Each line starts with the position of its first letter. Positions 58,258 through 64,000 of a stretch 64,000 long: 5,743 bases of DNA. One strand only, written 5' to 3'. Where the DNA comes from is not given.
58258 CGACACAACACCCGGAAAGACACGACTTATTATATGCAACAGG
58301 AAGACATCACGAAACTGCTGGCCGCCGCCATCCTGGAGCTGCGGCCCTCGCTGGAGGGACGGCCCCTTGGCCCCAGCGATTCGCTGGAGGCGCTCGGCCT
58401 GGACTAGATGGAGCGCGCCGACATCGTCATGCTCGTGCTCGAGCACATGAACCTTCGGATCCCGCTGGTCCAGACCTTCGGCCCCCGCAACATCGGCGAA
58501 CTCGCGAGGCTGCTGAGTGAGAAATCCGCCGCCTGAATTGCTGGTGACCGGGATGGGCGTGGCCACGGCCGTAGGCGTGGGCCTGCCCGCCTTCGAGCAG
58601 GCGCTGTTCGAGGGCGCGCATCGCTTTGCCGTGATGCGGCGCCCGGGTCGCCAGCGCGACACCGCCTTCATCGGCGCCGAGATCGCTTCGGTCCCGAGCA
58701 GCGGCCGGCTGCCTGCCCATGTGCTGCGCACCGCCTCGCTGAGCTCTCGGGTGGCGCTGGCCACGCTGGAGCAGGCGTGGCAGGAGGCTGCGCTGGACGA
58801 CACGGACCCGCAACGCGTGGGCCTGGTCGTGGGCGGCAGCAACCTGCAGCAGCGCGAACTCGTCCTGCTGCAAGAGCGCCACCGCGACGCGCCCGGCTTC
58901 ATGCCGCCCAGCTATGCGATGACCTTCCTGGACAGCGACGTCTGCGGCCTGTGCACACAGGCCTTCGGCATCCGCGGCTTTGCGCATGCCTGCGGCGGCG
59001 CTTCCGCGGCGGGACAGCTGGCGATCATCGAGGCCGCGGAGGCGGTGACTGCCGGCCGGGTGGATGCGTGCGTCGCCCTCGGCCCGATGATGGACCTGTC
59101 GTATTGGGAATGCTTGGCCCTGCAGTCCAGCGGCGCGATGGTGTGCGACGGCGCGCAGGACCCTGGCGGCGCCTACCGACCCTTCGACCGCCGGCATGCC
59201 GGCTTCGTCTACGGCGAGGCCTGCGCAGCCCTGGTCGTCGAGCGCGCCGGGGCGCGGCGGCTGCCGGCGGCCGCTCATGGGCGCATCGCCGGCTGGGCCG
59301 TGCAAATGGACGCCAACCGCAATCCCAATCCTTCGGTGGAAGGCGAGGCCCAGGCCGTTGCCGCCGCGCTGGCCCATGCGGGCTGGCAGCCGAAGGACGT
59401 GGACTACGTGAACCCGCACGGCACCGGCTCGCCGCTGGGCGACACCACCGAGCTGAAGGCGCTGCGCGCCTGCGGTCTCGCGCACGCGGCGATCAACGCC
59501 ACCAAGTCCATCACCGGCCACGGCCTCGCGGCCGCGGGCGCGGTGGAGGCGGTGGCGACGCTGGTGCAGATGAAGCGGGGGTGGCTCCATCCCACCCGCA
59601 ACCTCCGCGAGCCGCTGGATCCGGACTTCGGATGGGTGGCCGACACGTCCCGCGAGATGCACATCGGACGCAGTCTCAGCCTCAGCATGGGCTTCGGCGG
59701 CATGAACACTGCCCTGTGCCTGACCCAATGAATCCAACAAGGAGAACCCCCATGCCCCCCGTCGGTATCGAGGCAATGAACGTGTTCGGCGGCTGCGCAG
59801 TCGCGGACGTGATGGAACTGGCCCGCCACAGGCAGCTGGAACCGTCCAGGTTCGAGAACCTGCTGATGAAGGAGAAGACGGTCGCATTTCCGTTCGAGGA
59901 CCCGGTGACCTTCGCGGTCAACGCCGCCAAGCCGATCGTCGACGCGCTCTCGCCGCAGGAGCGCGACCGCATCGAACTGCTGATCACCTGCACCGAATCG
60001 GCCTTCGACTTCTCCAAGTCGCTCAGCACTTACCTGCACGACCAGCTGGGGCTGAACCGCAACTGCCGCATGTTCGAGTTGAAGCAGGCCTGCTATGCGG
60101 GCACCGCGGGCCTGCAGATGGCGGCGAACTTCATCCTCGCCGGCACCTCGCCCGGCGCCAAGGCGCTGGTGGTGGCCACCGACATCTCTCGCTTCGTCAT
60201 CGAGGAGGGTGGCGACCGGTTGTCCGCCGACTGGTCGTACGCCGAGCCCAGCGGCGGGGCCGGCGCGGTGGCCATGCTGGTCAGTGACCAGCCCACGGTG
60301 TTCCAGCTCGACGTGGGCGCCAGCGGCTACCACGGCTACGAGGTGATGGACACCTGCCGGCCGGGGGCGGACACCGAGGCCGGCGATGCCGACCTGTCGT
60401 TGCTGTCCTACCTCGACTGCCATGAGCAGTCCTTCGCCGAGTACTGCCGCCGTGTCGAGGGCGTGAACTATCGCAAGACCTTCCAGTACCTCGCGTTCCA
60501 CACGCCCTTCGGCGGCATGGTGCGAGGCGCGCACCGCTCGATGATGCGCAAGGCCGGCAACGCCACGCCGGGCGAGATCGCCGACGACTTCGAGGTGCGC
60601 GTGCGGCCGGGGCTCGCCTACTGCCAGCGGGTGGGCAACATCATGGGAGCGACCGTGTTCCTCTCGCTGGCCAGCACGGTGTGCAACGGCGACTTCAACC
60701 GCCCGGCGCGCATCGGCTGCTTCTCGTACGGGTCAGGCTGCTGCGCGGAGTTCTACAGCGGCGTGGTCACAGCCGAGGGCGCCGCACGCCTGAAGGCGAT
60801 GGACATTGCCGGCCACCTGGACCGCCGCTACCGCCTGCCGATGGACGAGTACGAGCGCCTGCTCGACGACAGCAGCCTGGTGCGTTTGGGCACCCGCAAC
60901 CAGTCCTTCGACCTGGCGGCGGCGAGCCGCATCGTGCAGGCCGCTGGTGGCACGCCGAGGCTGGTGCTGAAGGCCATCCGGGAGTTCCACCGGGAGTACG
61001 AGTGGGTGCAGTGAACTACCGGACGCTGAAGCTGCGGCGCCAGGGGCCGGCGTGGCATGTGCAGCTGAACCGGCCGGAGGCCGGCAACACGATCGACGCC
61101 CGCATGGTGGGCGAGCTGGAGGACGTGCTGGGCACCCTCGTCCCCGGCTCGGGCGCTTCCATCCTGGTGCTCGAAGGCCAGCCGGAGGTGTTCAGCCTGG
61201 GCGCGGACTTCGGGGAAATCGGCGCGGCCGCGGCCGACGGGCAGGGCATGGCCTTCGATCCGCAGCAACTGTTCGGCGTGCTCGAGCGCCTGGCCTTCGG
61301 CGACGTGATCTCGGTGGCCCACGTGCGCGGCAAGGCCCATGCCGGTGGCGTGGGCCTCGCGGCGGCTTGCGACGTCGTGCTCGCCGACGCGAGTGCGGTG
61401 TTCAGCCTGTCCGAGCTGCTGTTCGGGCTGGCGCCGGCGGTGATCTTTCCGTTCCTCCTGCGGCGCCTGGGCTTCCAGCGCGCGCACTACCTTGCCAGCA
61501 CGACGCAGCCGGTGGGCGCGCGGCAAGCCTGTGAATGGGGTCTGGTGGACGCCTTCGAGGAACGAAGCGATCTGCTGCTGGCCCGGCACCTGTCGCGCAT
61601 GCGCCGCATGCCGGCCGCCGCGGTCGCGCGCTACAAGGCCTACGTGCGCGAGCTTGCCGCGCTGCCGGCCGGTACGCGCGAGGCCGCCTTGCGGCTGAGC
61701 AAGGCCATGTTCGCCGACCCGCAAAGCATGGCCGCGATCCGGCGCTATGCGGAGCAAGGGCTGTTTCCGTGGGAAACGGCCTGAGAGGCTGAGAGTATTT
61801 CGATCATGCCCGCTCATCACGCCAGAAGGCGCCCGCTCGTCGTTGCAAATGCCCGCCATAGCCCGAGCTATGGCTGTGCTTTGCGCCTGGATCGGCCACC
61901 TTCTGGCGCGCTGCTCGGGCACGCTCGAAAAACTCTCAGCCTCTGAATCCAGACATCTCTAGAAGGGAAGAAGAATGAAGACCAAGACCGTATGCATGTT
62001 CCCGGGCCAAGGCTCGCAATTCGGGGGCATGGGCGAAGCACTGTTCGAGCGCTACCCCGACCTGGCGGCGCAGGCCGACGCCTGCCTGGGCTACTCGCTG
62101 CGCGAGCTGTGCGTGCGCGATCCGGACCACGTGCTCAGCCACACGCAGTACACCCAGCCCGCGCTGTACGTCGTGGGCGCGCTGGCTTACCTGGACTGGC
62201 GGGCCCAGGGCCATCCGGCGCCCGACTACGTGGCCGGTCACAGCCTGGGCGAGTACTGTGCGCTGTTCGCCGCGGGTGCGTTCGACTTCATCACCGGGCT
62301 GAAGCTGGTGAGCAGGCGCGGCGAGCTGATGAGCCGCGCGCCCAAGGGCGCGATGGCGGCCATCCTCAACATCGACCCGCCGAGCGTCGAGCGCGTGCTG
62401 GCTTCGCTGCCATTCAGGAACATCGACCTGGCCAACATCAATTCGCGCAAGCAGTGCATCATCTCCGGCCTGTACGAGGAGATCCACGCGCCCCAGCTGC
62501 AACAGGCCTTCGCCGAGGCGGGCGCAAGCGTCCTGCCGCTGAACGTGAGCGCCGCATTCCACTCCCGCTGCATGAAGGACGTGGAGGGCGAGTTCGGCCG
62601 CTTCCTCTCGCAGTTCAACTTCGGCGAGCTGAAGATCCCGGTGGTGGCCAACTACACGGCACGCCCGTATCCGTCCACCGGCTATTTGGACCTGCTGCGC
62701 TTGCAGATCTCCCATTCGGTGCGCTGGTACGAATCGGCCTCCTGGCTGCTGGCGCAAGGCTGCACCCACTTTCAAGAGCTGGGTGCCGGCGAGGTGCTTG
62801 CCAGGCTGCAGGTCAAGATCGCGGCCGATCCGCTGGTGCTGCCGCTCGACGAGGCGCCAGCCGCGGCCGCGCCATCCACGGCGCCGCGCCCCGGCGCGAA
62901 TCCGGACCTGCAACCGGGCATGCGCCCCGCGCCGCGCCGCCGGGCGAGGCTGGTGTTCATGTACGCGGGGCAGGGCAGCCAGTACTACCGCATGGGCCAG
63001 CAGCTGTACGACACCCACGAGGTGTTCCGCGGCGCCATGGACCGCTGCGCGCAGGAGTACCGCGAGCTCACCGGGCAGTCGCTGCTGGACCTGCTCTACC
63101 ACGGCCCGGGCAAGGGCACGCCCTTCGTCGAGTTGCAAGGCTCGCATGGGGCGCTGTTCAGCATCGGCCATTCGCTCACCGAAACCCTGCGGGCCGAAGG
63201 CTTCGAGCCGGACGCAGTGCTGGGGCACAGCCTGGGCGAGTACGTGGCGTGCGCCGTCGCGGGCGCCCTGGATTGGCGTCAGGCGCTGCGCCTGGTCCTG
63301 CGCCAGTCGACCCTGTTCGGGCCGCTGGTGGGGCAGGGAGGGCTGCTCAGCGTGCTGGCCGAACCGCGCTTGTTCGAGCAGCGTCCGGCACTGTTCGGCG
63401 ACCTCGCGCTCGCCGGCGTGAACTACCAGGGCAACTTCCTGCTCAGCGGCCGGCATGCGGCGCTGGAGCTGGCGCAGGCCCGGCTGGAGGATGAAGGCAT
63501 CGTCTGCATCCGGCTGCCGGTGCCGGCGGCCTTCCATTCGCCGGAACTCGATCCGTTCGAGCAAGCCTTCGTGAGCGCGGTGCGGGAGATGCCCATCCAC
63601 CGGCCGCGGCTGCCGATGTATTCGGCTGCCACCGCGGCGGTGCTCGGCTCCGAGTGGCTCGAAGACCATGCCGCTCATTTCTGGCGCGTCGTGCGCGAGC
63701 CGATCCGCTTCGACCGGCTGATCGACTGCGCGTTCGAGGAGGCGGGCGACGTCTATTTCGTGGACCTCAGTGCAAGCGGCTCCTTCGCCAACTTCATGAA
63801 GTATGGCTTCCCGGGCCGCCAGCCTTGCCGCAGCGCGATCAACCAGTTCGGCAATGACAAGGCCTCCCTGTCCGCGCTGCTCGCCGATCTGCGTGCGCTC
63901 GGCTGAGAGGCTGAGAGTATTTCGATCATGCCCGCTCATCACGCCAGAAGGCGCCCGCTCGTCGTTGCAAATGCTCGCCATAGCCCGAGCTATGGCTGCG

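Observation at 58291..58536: Amber codon sits exactly on the phosphopantetheinyl-serine of the beta-branching donor ACP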

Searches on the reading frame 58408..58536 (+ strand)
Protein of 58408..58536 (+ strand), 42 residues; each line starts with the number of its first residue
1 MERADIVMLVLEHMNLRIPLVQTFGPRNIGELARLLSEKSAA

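Call 24: find_encoding_contigs(protein=window:58408-58536:+, flank=3000, max_places=10)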
Protein window:58408-58536:+ (42 aa): no gene with exactly this product is on record in the collection.

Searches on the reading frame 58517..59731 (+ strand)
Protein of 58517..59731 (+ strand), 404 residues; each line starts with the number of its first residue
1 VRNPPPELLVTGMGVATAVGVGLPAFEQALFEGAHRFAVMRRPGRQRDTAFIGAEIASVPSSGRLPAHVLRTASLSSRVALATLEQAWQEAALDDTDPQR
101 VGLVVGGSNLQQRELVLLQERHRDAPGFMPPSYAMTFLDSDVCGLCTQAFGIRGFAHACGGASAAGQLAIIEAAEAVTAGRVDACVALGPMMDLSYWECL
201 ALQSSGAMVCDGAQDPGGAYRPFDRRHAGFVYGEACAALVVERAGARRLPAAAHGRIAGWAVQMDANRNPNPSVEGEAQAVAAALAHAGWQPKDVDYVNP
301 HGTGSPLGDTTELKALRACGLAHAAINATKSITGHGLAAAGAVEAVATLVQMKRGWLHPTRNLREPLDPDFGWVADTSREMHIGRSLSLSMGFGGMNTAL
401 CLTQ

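Call 6: search_protein_families(library=pfam, proteins=[window:58517-59731:+], max_evalue=0.01)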
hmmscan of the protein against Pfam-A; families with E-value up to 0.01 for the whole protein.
window:58517-59731:+ (404 aa): 2 families
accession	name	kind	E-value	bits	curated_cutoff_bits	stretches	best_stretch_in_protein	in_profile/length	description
PF02801.28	Ketoacyl-synt_C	-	4.7e-30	104.5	20.8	1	255-363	2-118/119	Beta-ketoacyl synthase, C-terminal domain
PF00109.32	ketoacyl-synt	-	7.6e-26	91.7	20.8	1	9-244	5-249/252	Beta-ketoacyl synthase, N-terminal domain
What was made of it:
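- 58517..59731 (+): Decarboxylating KS (KS0, PksF/CurC type). The catalytic Cys is replaced by Ser and both His residues are kept. Its GTG start overlaps the end of the ACP gene. Call 6 (Pfam KS N- and C-terminal domains).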

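Call 8: find_related_loci(query=window:58517-59731:+, collection=genome_contigs, flank=10000)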
Query window:58517-59731:+ (404 aa) in genome_contigs; peptide patterns used: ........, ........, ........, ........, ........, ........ (x = any residue, [..] = any of these).
214 stretches matched a pattern; 46 encode a relative of the query (tblastn E <= 1e-3); 46 distinct loci.
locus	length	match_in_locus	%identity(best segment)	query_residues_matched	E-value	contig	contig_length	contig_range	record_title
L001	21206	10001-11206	56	5-404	7e-156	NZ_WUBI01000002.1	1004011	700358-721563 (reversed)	Paenibacillus dendrobii strain HJL G12 NODE_2, whole genome shotgun sequence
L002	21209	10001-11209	56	2-402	1e-153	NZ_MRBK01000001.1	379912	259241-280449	Bacillus swezeyi strain NRRL B-41294 Bacillus_sp_NRRL_B_41294_contig_1, whole genome shotgun sequence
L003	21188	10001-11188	59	8-401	1e-153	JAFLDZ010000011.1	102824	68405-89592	MAG: Lysobacterales bacterium isolate UWPOB_LYSO1 gnl_X_PBGEBHIO_11, whole genome shotgun sequence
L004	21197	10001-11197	57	6-402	2e-153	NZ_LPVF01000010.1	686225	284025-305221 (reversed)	Bacillus halotolerans strain ATCC 25096 contig_5, whole genome shotgun sequence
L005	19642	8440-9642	57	7-404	5e-150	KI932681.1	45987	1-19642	MAG: Candidatus Entotheonella sp. TSY1 plasmid pTSY unlocalized plasmid scaffold pTSY_scaffold00003, whole genome shotgu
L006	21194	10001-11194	54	7-402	1e-147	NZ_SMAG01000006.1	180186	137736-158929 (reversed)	Hazenella coriacea strain DSM 45707 Ga0244714_106, whole genome shotgun sequence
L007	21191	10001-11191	58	7-401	1e-147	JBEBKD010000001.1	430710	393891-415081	MAG: Lysobacteraceae bacterium isolate TF_15 NODE_2_length_430710_cov_44.621754, whole genome shotgun sequence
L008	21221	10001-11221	54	1-404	4e-147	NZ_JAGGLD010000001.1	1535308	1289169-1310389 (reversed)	Paenibacillus shirakamiensis strain DSM 26806 Ga0454138_01, whole genome shotgun sequence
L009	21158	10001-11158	56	19-402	3e-147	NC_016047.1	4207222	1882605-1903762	Bacillus spizizenii TU-B-10, complete sequence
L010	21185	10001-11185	56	10-402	3e-146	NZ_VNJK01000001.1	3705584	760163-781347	Paenibacillus agilis strain N4 contig1, whole genome shotgun sequence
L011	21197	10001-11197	56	6-402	5e-146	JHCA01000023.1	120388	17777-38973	Bacillus stercoris strain D7XPN1 Contig00008, whole genome shotgun sequence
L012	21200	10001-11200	58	5-402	2e-145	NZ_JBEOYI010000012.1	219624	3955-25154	Streptomyces sp. NPDC001904 NPDC001904_73_A11.ctg-0012, whole genome shotgun sequence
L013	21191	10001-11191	55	10-404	1e-144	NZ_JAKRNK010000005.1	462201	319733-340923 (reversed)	Paenibacillus sp. ACRRX NODE_5_length_462201_cov_20.350000_pilon, whole genome shotgun sequence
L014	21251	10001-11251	52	1-404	3e-144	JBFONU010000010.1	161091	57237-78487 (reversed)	Colwelliaceae bacterium 6441 NODE_10_length_161091_cov_36.433472_pilon, whole genome shotgun sequence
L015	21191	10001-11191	56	10-404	8e-144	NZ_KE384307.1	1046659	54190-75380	Paenibacillus taiwanensis DSM 18679 H509DRAFT_scaffold00002.2, whole genome shotgun sequence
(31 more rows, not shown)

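Call 10: find_encoding_contigs(protein=window:58517-59731:+, flank=10000, max_places=10)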
Protein window:58517-59731:+ (404 aa): 6 contigs read that carry it; 6 places shown.
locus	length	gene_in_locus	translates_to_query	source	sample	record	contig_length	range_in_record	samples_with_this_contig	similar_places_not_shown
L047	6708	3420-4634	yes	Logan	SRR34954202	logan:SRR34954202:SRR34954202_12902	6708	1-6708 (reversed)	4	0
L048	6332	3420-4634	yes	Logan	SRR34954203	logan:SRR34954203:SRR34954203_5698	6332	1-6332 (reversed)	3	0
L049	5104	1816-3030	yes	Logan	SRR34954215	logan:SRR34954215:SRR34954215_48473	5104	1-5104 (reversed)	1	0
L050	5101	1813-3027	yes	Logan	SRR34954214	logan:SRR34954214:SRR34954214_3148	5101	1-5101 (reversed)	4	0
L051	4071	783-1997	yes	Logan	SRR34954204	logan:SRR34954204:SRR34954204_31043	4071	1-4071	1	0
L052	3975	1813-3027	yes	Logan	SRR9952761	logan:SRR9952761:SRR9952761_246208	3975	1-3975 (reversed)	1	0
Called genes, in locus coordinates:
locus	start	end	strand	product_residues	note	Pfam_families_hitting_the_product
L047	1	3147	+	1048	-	?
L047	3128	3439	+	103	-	PF00550:PP-binding (weak)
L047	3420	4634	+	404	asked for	PF00109:ketoacyl-synt, PF02801:Ketoacyl-synt_C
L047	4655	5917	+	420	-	PF01154:HMG_CoA_synt_N, PF00195:Chal_sti_synt_N (weak), PF08540:HMG_CoA_synt_C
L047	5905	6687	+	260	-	PF00378:ECH_1, PF16113:ECH_2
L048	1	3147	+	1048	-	?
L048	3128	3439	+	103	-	PF00550:PP-binding (weak)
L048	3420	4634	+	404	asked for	PF00109:ketoacyl-synt, PF02801:Ketoacyl-synt_C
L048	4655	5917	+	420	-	PF01154:HMG_CoA_synt_N, PF00195:Chal_sti_synt_N (weak), PF08540:HMG_CoA_synt_C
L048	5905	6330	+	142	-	?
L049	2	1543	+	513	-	?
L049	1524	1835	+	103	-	PF00550:PP-binding (weak)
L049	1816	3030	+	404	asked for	PF00109:ketoacyl-synt, PF02801:Ketoacyl-synt_C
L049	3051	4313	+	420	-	PF01154:HMG_CoA_synt_N, PF00195:Chal_sti_synt_N (weak), PF08540:HMG_CoA_synt_C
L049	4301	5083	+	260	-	PF00378:ECH_1, PF16113:ECH_2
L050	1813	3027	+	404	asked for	PF00109:ketoacyl-synt, PF02801:Ketoacyl-synt_C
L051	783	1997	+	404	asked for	PF00109:ketoacyl-synt, PF02801:Ketoacyl-synt_C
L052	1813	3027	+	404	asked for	PF00109:ketoacyl-synt, PF02801:Ketoacyl-synt_C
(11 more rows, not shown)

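Call 15: list_cluster_members(proteins=[L047:3128-3436:+, window:58517-59728:+, window:59752-61011:+, window:61002-61781:+, window:58408-58533:+, window:58291-58404:+])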
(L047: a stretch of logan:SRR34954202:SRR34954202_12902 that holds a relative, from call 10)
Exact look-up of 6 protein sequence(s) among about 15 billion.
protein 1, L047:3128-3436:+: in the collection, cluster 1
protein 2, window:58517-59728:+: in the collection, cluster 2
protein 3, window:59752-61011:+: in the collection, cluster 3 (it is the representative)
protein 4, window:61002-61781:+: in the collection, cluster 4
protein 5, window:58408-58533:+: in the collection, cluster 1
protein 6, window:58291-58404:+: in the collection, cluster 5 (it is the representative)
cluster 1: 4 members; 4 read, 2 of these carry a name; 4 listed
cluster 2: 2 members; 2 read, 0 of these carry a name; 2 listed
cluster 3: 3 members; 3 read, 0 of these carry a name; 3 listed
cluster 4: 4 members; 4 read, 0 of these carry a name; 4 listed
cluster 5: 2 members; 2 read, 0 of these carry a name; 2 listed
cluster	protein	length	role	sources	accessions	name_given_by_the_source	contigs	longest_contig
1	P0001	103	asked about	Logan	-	-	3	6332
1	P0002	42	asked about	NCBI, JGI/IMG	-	-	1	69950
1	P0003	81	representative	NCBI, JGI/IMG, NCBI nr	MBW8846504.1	MAG: acyl carrier protein [Burkholderiales bacterium] | acyl carrier protein [Burkholderiales bacterium]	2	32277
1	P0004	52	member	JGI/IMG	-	polyketide biosynthesis acyl carrier protein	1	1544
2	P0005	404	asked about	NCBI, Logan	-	-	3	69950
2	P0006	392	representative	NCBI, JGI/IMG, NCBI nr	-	-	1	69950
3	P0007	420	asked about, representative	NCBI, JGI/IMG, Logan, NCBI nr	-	-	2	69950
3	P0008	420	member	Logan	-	-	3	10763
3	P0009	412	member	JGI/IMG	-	-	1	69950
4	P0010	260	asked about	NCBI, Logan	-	-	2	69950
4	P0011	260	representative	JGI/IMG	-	-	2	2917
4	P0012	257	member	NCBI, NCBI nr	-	-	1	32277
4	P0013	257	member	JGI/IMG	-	-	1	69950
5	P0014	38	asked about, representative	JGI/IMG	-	-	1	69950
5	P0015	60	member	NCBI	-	-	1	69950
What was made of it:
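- The window contig is the only source of the split products among about 15 billion proteins (call 15).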

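Call 17: find_encoding_contigs(protein=P0012, flank=10000, max_places=10)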
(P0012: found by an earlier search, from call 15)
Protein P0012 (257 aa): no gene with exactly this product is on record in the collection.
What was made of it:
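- Tried and rejected: Exact look-ups of the 42-aa C-terminal product and of the 257-aa ECH1 start variant found nothing on record, so neither the window's own contig nor the 32-kb MAG contig could be fetched (calls 17, 24).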

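Call 21: find_encoding_contigs(protein=P0003, flank=10000, max_places=10)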
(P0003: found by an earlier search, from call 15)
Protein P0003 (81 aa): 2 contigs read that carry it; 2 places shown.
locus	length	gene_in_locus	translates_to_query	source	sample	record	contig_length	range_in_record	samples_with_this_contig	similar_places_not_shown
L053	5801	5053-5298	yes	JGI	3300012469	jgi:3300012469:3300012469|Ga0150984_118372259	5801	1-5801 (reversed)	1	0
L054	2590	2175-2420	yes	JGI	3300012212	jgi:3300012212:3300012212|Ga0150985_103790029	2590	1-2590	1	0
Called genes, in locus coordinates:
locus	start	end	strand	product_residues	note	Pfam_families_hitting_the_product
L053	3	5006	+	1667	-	?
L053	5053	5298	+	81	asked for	PF00550:PP-binding (weak)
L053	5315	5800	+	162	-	?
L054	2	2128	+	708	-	?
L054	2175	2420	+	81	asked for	PF00550:PP-binding (weak)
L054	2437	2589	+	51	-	?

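Call 48: find_related_loci(query=window:58517-59731:+, collection=metagenome_contigs, flank=10000)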
Query window:58517-59731:+ (404 aa) in metagenome_contigs; peptide patterns used: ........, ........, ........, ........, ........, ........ (x = any residue, [..] = any of these).
259 stretches matched a pattern; 22 encode a relative of the query (tblastn E <= 1e-3); 22 distinct loci.
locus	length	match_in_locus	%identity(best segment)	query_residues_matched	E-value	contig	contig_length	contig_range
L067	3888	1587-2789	57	2-400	2e-156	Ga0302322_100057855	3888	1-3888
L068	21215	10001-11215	55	1-402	4e-150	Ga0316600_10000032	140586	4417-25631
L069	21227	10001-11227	52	8-402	9e-147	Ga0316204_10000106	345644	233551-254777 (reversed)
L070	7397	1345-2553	56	2-401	7e-147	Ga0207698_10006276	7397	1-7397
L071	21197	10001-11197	56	6-402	5e-146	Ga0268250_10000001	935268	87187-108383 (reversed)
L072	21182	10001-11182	55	10-401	9e-144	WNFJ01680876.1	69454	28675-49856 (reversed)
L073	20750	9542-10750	56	2-401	7e-144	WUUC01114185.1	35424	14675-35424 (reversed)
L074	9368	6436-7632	57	8-404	3e-143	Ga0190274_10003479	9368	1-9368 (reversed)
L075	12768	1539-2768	51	9-404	2e-142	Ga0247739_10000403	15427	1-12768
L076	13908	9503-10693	57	7-401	1e-141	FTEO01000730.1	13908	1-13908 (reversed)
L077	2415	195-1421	54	8-404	3e-149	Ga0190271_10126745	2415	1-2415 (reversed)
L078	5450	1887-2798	32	106-402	2e-26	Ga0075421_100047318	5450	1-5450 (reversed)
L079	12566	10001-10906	30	111-402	6e-24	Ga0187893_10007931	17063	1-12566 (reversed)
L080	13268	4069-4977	30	111-402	9e-24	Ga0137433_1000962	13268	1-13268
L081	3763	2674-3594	29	106-402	3e-23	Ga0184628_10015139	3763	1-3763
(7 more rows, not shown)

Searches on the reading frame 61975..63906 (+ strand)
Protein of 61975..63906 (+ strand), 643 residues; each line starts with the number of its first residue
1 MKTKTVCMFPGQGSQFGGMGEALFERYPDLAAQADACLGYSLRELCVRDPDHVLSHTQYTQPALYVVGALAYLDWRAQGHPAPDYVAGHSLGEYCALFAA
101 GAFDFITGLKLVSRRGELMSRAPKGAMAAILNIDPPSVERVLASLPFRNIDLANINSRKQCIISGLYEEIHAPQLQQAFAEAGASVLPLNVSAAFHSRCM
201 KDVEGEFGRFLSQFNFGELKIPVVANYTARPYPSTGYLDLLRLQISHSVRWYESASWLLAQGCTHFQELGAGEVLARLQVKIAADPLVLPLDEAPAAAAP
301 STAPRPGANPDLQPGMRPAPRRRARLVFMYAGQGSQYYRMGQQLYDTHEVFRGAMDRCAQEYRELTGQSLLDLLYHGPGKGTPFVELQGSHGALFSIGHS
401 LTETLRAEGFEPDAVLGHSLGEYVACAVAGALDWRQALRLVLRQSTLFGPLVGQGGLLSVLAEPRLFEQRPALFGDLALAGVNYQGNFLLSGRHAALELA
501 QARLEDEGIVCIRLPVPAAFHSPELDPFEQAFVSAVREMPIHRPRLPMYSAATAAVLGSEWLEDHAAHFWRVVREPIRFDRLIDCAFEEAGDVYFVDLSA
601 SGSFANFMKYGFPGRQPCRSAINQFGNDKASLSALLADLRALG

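Call 6: search_protein_families(library=pfam, proteins=[window:61975-63906:+], max_evalue=0.01)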
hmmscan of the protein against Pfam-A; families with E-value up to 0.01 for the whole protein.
window:61975-63906:+ (643 aa): 1 family
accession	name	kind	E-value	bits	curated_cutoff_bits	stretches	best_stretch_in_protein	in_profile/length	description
PF00698.26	Acyl_transf_1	-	7.4e-73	246.2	32.7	2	327-600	1-267/319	Acyl transferase domain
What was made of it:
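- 61975..63906 (+): Free-standing acyltransferase (trans-AT) with two Acyl_transf_1 stretches, immediately downstream of the cassette. Call 6.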

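Call 25: find_encoding_contigs(protein=window:61975-63906:+, flank=10000, max_places=10)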
Protein window:61975-63906:+ (643 aa): 3 contigs read that carry it; 3 places shown.
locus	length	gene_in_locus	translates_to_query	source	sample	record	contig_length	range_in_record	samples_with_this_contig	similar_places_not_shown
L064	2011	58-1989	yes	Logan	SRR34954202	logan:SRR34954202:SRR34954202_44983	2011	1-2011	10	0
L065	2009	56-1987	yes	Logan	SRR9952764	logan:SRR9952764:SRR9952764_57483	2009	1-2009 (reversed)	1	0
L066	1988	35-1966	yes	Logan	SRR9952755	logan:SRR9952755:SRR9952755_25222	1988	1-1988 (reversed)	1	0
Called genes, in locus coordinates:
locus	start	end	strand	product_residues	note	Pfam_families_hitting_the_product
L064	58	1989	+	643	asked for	PF00698:Acyl_transf_1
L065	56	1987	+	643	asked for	PF00698:Acyl_transf_1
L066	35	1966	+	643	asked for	PF00698:Acyl_transf_1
